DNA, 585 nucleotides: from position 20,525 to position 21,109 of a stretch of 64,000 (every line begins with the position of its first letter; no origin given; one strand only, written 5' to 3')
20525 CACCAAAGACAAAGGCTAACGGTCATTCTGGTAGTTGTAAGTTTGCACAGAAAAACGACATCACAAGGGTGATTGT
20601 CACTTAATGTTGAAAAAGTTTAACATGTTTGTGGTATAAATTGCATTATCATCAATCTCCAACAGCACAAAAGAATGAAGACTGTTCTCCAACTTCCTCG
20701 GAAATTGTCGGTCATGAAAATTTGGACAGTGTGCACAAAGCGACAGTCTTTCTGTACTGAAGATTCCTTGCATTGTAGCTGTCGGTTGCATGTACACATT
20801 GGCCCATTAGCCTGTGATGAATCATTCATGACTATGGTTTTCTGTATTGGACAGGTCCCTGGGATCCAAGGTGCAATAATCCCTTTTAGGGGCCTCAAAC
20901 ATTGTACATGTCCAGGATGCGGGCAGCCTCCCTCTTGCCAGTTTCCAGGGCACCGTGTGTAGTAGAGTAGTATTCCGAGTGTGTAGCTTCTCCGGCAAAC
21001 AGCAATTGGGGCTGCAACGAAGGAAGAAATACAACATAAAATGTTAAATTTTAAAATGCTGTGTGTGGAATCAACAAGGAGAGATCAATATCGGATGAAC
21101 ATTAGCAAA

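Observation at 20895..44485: A complete polyamine oxidase gene can be reconstructed across 23.6 kb, although the ORF track shows only fragments of it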

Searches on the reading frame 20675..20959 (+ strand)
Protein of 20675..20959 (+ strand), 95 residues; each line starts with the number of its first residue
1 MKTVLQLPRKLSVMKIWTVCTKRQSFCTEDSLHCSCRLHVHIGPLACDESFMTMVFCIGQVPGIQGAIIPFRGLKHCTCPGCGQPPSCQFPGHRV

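Call 31: search_protein_families(library=pfam, max_evalue=0.1, proteins=[window:20675-20959:+])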
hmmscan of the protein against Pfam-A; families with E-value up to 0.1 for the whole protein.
window:20675-20959:+ (95 aa): 0 families
